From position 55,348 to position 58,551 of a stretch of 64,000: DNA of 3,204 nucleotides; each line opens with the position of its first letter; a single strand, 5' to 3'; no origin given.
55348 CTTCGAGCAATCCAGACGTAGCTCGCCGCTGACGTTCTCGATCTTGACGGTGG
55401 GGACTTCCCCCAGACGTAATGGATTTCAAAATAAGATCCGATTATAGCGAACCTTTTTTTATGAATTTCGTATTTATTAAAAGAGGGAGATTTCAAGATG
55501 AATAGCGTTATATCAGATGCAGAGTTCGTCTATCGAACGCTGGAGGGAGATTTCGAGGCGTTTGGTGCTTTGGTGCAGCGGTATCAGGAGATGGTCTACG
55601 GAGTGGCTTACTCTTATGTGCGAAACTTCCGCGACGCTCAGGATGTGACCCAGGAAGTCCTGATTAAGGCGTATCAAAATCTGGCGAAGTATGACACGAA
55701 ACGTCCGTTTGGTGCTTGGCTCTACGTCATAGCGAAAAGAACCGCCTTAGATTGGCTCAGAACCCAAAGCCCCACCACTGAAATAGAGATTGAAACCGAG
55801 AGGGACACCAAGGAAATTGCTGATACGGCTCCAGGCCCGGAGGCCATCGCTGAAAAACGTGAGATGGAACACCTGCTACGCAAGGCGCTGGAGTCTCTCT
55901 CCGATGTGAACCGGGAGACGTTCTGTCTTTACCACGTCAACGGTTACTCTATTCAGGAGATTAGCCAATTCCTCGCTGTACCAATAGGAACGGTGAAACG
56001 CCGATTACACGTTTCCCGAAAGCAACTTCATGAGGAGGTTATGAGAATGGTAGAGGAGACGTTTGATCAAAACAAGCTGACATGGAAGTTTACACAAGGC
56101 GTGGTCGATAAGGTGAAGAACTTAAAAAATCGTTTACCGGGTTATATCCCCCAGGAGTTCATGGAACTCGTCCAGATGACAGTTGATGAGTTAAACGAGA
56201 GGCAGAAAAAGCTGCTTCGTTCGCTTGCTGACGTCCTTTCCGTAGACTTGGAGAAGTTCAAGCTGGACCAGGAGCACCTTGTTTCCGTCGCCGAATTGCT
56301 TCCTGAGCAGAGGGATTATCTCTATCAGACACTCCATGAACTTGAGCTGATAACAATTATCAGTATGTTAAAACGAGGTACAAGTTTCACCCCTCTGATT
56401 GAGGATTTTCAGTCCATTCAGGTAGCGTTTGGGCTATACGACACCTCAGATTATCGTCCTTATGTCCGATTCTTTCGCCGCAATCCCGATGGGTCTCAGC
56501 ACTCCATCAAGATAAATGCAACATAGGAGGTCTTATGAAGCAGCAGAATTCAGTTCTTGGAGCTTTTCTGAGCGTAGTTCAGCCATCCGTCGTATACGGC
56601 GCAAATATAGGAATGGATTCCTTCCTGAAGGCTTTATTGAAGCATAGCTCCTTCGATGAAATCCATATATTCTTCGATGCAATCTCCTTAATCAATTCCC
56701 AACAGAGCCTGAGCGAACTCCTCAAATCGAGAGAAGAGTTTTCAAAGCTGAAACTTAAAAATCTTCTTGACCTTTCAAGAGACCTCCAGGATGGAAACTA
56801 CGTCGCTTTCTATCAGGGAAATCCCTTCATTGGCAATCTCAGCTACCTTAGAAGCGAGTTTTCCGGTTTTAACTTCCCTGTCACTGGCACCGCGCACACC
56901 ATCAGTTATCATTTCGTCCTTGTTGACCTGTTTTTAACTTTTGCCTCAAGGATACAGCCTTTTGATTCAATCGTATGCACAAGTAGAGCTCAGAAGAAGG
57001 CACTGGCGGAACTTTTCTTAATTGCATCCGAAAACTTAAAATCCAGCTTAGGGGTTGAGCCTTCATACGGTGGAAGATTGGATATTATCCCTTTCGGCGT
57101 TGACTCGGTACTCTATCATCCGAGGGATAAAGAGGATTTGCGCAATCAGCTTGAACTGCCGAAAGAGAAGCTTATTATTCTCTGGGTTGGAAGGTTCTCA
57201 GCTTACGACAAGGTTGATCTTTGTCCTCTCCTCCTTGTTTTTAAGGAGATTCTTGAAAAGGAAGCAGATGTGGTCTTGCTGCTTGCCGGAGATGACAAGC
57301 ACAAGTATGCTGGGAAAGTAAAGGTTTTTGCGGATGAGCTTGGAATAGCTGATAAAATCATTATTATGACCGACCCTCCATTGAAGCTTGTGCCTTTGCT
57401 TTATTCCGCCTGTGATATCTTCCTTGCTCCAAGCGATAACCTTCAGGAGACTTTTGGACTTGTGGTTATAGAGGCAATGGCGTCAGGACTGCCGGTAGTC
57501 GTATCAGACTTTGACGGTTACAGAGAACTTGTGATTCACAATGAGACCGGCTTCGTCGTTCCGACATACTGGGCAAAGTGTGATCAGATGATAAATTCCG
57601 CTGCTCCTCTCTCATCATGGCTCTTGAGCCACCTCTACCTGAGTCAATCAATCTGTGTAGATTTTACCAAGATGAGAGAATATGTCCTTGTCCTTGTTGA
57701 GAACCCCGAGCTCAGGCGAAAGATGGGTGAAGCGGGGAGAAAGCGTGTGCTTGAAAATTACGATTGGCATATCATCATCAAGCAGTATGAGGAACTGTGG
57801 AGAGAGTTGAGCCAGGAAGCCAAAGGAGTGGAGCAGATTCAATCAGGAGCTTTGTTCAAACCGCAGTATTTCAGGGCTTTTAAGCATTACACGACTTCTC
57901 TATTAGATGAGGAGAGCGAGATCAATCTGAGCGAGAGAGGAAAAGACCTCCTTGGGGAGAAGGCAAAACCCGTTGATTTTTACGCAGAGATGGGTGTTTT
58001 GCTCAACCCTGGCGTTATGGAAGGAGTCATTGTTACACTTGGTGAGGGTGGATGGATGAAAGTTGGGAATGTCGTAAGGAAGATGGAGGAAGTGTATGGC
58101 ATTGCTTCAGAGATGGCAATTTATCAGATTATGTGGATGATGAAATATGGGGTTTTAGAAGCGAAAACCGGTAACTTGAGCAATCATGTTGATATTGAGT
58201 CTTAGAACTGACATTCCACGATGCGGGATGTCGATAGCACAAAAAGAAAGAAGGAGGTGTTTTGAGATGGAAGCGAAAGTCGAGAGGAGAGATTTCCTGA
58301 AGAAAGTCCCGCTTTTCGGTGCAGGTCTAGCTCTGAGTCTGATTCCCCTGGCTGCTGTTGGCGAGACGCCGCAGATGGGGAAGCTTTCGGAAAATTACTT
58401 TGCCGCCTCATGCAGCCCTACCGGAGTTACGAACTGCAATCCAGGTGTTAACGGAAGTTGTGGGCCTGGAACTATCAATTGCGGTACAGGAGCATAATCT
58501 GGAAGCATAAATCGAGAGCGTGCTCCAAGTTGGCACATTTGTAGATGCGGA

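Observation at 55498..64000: Candidate RiPP cluster: Tat-signal-like Cys-rich peptide + RRE-rSAM/SPASM maturase + GT4 + ABC transporters + MT, headed by an ECF sigma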

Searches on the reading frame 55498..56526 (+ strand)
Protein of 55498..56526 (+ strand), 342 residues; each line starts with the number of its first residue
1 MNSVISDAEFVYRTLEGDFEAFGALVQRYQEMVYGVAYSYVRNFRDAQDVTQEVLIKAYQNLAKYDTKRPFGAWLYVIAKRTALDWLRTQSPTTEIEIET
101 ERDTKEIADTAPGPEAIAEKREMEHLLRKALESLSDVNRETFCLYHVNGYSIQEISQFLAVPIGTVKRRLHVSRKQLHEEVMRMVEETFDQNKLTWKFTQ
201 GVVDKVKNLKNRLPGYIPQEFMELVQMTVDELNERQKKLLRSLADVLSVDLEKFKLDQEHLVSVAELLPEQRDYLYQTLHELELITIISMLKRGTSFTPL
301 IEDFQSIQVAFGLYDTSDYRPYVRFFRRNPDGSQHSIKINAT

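Call 3: search_protein_families(library=ncbifam, proteins=[window:55498-56526:+], max_evalue=0.01)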
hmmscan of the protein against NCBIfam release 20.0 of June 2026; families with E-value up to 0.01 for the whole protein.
window:55498-56526:+ (342 aa): 103 families (the best 25 are shown)
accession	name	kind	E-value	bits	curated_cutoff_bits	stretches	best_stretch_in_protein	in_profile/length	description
NF007223.0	PRK09641.1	equivalog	1.3e-34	119.7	209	1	11-181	9-184/187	RNA polymerase sigma factor SigW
TIGR02937.1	sigma70-ECF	superfamily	1.5e-34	119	42.9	1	20-180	1-164/165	sigma-70 family RNA polymerase sigma factor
NF008888.0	PRK11922.1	equivalog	4.1e-33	114.9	204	1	4-190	14-205/231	RNA polymerase sigma factor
TIGR02948.1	SigW_bacill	equivalog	8.1e-30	104.3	243.1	1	13-180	11-183/187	RNA polymerase sigma factor SigW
TIGR02939.1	RpoE_Sigma70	equivalog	1.6e-28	100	236.15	1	6-181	6-186/190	RNA polymerase sigma factor RpoE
NF009166.1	PRK12513.1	equivalog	9.7e-28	97.2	206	1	6-185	8-190/193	RNA polymerase sigma factor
NF009195.0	PRK12543.1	subfamily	4.9e-27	94.7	197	1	5-189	5-184/192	RNA polymerase sigma factor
NF007225.0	PRK09643.1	equivalog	1.8e-26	93.1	190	1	5-189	12-190/204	RNA polymerase sigma factor SigM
TIGR02985.1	Sig70_bacteroi1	subfamily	1.9e-26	93.2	126.4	1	20-180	1-161/162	RNA polymerase sigma-70 factor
NF007216.0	PRK09638.1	equivalog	2.9e-26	92.3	194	1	7-182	5-175/180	RNA polymerase sigma factor SigY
NF009171.0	PRK12518.1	equivalog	3.4e-26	92.2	208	1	4-179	11-182/191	RNA polymerase sigma factor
NF058625.1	sigma_PG0214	equivalog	1.1e-25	90.4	130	1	20-185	4-165/170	GFO_1088 family ECF-type sigma factor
NF009168.0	PRK12515.1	subfamily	1.4e-25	89.9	236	1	4-181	6-179/189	RNA polymerase sigma factor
NF006930.0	PRK09415.1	subfamily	3.8e-25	88.8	198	1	21-181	17-175/179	RNA polymerase factor sigma C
NF009172.0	PRK12519.1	subfamily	4.9e-25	88.2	222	1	6-178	15-186/194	RNA polymerase sigma factor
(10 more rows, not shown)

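Call 4: search_protein_families(library=pfam, proteins=[window:55498-56526:+], max_evalue=0.01)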
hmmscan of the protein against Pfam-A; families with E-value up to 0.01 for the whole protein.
window:55498-56526:+ (342 aa): 5 families
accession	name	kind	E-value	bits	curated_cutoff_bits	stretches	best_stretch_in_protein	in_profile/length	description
PF04542.20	Sigma70_r2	-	2.7e-20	72.4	24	1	25-91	1-69/71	Sigma-70 region 2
PF08281.18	Sigma70_r4_2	-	1.5e-11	44.2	25.7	1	126-177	3-54/54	Sigma-70, region 4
PF04545.22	Sigma70_r4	-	2e-07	30.8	24.1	1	130-177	1-48/50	Sigma-70, region 4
PF07638.17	Sigma70_ECF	-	3.3e-06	27.6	21.1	1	16-181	13-183/185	ECF sigma factor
PF15978.11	TnsD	-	0.0083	15.6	32.4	0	137-196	187-246/355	Tn7-like transposition protein D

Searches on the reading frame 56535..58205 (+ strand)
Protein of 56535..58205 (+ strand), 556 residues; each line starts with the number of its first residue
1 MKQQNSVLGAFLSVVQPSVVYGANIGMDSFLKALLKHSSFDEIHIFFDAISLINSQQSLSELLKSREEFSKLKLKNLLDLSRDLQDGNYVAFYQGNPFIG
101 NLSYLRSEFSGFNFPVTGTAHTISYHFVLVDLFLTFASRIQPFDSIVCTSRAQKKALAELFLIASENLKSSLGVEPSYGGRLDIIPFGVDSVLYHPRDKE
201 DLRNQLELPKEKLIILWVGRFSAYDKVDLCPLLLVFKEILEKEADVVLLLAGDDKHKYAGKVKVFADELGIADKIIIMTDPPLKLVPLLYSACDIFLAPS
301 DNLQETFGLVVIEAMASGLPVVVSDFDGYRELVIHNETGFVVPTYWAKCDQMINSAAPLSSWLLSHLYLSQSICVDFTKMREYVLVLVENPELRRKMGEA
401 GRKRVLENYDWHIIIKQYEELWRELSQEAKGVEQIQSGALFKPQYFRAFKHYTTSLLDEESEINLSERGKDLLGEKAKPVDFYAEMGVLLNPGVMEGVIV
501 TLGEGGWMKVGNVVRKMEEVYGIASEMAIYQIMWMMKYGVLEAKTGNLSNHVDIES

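Call 3: search_protein_families(library=ncbifam, proteins=[window:56535-58205:+], max_evalue=0.01)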
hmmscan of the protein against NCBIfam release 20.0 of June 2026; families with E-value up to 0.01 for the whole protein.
window:56535-58205:+ (556 aa): 33 families (the best 25 are shown)
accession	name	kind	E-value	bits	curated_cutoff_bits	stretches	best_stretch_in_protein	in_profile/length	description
TIGR03999.1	thiol_BshA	equivalog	5e-26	91.5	273.7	2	182-344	169-322/375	N-acetyl-alpha-D-glucosaminyl L-malate synthase BshA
TIGR02149.1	glgA_Coryne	subfamily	1.8e-25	89.9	302.4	1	181-424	170-389/391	glycogen synthase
TIGR03088.1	stp2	hypoth_equivalog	3.4e-22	79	409.05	1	180-344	160-322/374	TIGR03088 family PEP-CTERM/XrtA system glycosyltransferase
NF012028.0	PRK15484.1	subfamily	1.1e-20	74.1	618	1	182-342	163-325/380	lipopolysaccharide N-acetylglucosaminyltransferase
NF053787.1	GlcN_PG_synth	equivalog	8.9e-19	67.5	480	1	182-342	166-308/361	N-acetylglucosaminyl phosphatidylglycerol synthase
TIGR03449.1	mycothiol_MshA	equivalog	9.9e-19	67.5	462.5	1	180-343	188-352/406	D-inositol-3-phosphate glycosyltransferase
TIGR04063.1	stp3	hypoth_equivalog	1e-18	67.4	442.05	1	164-343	164-343/397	TIGR04063 family PEP-CTERM/XrtA system glycosyltransferase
TIGR04157.1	glyco_rSAM_CFB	subfamily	6.6e-18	64.9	400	1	139-365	166-370/406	TIGR04157 family glycosyltransferase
NF038298.1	EPS_HpsO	equivalog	4.6e-17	61.9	575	1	177-343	165-335/388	hormogonium polysaccharide biosynthesis glycosyltransferase HpsO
NF041876.1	EPS_EpsE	equivalog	1.1e-16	61.1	400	1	152-344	156-345/389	exopolysaccharide biosynthesis GT4 family glycosyltransferase EpsE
NF038295.1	EPS_HpsP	equivalog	1.7e-16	60.2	550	1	184-356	180-349/388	hormogonium polysaccharide biosynthesis glycosyltransferase HpsP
TIGR04047.1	MSMEG_0565_glyc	hypoth_equivalog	9.3e-14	51.3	259.85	1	148-342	131-324/373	MSMEG_0565 family glycosyltransferase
NF038229.1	Glyco4_Geo_Pelo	equivalog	4.4e-11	42.4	400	1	178-341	131-284/338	GPMC system family 4 glycosyltransferase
NF047684.1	TeichurnBiosyTuaC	equivalog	9.3e-11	41.3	550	1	162-354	169-349/391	teichuronic acid biosynthesis protein TuaC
NF046085.1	XrtY_assoc_Gly1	equivalog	2.2e-10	40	400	1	232-356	224-346/387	XrtY-associated glycosyltransferase XYAG1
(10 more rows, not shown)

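Call 4: search_protein_families(library=pfam, proteins=[window:56535-58205:+], max_evalue=0.01)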
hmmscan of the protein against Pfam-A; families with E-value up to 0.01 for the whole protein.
window:56535-58205:+ (556 aa): 4 families
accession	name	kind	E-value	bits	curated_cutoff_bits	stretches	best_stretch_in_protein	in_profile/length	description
PF00534.26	Glycos_transf_1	-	9.1e-32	110.4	26.4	1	198-345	1-143/172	Glycosyl transferases group 1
PF13692.12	Glyco_trans_1_4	-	2.5e-24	86.6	27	1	214-344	3-126/142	Glycosyl transferases group 1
PF13524.12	Glyco_trans_1_2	-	3.6e-06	27.4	25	1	379-418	103-142/144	Glycosyl transferase-like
PF20706.3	GT4-conflict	-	0.00011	21.7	26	1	292-333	281-320/385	Family 4 Glycosyltransferase in conflict systems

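Call 51: list_cluster_members(proteins=[P0001, P0002, window:56535-58205:+, window:55498-56526:+, window:53228-54709:+])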
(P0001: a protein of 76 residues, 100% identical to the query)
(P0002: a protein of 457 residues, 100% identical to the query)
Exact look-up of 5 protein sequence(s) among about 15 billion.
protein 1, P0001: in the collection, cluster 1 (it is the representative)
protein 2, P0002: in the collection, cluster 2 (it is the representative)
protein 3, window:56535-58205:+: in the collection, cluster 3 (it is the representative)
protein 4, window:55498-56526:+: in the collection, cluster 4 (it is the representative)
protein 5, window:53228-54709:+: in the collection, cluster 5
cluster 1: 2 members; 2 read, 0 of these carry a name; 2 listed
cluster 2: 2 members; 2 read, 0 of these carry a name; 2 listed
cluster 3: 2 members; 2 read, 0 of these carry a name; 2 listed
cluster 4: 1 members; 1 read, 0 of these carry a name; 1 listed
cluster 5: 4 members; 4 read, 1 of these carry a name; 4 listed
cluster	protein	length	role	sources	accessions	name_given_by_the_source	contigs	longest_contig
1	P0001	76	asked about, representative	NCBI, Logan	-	-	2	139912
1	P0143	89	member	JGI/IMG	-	-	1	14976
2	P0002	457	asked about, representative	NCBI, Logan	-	-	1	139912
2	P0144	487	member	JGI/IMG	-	-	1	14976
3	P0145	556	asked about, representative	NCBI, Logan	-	-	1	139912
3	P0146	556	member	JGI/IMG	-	-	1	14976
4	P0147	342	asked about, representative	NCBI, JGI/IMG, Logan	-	-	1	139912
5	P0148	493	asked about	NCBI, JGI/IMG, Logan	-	-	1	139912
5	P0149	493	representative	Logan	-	-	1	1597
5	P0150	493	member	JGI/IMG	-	NAD(P)H-dependent glutamate synthase small subunit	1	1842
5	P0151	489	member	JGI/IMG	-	-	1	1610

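Call 58: search_solved_structures(query=window:56535-58205:+, max_evalue=0.00001)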
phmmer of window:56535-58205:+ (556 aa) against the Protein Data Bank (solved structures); distinct sequences matched with E-value up to 0.00001: 15.
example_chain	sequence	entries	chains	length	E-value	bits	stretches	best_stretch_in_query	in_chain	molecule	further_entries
6kih_A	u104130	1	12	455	1.6e-18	70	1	158-345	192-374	Tll1590 protein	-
2jjm_A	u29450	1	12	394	1e-12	50.8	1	189-341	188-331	GLYCOSYL TRANSFERASE, GROUP 1 FAMILY PROTEIN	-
3mbo_A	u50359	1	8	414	1.2e-12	50.6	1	189-341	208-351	Glycosyltransferase, group 1 family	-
3c4q_A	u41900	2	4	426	3.3e-12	49.2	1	180-344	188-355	Predicted glycosyltransferases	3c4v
3c48_A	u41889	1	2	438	3.5e-12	49.1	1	180-344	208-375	Predicted glycosyltransferases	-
6tvp_A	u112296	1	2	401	1.4e-10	43.7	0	180-342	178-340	Alpha-maltose-1-phosphate synthase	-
5d00_A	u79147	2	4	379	3e-09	39.4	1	190-343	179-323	N-acetyl-alpha-D-glucosaminyl L-malate synthase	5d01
6n1x_A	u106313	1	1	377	2.8e-08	36.2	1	200-358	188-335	Glycosyltransferase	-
6d9t_A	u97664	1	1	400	2.8e-08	36.2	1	200-359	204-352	Glycosyl transferase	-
2f9f_A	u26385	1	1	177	3.5e-08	35.8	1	230-343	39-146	first mannosyl transferase (wbaZ-1)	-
4n9w_A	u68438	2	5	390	4.4e-08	35.5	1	208-344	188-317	GDP-mannose-dependent alpha-(1-2)-phosphatidylinositol mannosyltransferase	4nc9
2gej_A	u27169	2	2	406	5e-08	35.3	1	208-344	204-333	PHOSPHATIDYLINOSITOL MANNOSYLTRANSFERASE (PimA)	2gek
7qsg_A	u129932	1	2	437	2.6e-06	29.7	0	157-332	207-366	D-inositol 3-phosphate glycosyltransferase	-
4xso_B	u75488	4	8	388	3e-06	29.5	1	185-342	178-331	Alr3699 protein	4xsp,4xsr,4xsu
2x6q_A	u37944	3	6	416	5.7e-06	28.6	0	204-342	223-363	TREHALOSE-SYNTHASE TRET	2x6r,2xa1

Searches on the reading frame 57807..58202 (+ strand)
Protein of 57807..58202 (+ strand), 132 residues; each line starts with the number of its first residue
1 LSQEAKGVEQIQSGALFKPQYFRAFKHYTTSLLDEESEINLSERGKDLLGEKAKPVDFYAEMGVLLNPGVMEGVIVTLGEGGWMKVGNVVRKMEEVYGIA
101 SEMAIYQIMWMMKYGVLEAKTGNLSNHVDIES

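Call 85: predict_structure(protein=window:57807-58202:+)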
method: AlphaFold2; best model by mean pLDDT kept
length: 132 residues; sequences in the alignment: 1
mean_pLDDT: 47.8   pTM: 0.48
mean pLDDT of the five models: 47.8, 42.6, 39.3, 34.8, 31.6
residues with pLDDT >= 90: 0; 70-90: 6; 50-70: 48; < 50: 78
segments of 3 or more residues with pLDDT < 50: 1-17, 29-70, 79-81, 119-132
pLDDT, mean of each block of 10 residues (from residue 1): 33 42 52 37 44 37 41 50 63 69 66 55 35 29
secondary structure, 60 per line:
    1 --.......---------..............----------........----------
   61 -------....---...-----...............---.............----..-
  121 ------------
elements in order: H3-9 H19-32 H43-50 H68-71 E75-77 E83-85 H86-97 H101-113

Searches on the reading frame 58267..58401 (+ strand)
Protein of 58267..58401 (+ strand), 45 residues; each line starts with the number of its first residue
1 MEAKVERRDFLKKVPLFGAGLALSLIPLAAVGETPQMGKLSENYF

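Call 82: find_related_loci(query=A6, collection=metagenome_contigs, flank=8000)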
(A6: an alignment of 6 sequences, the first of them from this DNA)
Query A6 (45 aa) in metagenome_contigs; peptide patterns used: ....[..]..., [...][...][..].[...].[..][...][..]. (x = any residue, [..] = any of these).
600 stretches matched a pattern (row limit reached: there are more); 2 encode a relative of the query (tblastn E <= 1e-3); 2 distinct loci.
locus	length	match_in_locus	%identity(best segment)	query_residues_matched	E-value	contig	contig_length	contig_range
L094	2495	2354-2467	61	4-41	1e-11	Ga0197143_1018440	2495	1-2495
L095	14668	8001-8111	68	5-41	7e-12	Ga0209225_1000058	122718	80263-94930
